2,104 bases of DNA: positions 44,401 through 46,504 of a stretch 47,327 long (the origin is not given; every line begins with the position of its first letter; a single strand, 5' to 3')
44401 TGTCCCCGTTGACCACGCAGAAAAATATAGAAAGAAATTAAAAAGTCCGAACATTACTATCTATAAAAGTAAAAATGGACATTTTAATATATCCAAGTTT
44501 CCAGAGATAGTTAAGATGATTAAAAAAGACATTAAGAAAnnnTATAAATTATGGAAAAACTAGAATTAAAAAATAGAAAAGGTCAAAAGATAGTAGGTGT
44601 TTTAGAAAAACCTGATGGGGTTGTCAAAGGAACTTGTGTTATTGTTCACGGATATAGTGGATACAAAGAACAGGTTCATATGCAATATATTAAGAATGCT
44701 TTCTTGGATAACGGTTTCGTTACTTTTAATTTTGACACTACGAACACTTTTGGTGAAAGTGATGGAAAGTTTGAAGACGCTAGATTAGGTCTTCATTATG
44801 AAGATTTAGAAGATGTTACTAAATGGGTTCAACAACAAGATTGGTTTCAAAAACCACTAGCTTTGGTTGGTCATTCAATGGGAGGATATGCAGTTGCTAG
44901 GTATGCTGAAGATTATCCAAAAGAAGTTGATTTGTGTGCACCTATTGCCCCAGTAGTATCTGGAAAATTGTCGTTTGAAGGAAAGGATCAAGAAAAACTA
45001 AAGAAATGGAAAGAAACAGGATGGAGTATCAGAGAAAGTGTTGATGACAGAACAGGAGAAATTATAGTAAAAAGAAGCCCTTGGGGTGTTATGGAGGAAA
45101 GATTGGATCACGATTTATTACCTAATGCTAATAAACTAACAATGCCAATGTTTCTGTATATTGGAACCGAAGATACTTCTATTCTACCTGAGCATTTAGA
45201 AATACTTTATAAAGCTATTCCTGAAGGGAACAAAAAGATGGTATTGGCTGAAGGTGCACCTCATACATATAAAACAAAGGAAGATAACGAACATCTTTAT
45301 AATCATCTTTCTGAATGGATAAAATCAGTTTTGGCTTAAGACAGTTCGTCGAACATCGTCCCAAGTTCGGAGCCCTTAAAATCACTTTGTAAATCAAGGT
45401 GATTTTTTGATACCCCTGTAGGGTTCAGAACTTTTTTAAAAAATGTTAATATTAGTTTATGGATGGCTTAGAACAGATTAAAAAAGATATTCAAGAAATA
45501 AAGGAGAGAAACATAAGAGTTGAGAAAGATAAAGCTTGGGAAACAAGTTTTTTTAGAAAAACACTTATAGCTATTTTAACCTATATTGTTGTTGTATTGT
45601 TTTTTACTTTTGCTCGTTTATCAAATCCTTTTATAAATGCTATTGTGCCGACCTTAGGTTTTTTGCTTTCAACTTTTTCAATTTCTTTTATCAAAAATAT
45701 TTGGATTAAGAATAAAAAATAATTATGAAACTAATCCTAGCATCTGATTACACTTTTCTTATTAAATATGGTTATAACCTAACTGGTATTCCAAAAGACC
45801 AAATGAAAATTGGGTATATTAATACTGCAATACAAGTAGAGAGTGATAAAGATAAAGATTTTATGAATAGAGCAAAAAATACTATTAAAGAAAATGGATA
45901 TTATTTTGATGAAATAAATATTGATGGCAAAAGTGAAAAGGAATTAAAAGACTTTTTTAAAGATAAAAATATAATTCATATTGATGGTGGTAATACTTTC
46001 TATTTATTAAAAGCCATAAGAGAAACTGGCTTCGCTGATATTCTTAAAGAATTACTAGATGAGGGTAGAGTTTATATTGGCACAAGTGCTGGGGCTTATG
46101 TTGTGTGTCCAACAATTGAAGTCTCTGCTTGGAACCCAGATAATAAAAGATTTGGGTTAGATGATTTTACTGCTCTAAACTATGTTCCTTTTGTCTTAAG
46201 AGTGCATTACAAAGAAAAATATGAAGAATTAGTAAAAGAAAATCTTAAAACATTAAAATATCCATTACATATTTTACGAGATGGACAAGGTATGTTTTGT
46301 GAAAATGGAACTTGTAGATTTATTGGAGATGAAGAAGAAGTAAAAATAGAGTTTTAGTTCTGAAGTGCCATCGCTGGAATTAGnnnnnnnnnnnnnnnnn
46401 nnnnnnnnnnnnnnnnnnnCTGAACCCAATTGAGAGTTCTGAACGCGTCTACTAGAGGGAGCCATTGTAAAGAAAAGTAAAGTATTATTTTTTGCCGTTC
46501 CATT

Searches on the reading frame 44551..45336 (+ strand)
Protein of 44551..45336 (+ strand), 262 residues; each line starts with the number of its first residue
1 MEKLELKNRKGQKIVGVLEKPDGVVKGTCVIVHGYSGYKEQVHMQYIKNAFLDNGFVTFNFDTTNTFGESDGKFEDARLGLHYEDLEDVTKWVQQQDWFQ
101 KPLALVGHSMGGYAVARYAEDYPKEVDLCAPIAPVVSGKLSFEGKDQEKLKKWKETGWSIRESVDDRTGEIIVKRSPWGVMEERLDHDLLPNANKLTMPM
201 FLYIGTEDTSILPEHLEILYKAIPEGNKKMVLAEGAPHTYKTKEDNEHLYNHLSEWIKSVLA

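Call 69: search_protein_families(library=pfam, proteins=[window:44551-45336:+], max_evalue=0.001)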
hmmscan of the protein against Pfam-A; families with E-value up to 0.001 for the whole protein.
window:44551-45336:+ (262 aa): 12 families
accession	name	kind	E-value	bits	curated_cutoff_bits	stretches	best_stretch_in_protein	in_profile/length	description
PF12146.15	Hydrolase_4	-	5.3e-21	75.4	27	1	25-239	3-233/239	Serine aminopeptidase, S33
PF02129.25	Peptidase_S15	-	7.6e-11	42.6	23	1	43-138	38-132/262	X-Pro dipeptidyl-peptidase (S15 family)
PF00561.26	Abhydrolase_1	-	1.4e-10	41.7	25.8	1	30-134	4-102/245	alpha/beta hydrolase fold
PF00326.27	Peptidase_S9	-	2.9e-09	37.2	22.6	1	82-261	44-210/213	Prolyl oligopeptidase family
PF12697.13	Abhydrolase_6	-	1.6e-07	32.7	26.3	1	30-221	2-188/217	Alpha/beta hydrolase family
PF12740.14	PETase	-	5.4e-07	29.7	28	1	27-135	55-158/263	PET hydrolase-like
PF20408.4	Abhydrolase_11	-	1.3e-05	25.4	27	1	28-120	4-95/193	Alpha/beta hydrolase domain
PF00756.26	Esterase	-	2.9e-05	24.4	22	1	93-162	106-174/251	Putative esterase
PF01738.24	DLH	-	8.1e-05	22.7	21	0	16-130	3-125/217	Dienelactone hydrolase family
PF10230.15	LIDHydrolase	-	0.00013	22.3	27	0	88-137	71-121/262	Lipid-droplet associated hydrolase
PF05057.20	DUF676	-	0.00018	21.5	20.3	1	29-124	8-100/217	Putative serine esterase (DUF676)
PF06028.17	DUF915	-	0.00049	20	22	0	102-125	104-127/255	Alpha/beta hydrolase of unknown function (DUF915)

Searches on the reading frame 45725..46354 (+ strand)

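Call 69: search_protein_families(library=pfam, proteins=[window:45725-46354:+], max_evalue=0.001)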
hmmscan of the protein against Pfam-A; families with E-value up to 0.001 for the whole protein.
window:45725-46354:+ (210 aa): 1 family
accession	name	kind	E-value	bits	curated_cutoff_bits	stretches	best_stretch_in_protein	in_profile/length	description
PF03575.23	Peptidase_S51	-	3.4e-29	102.4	23.9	1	25-198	29-204/206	Peptidase family S51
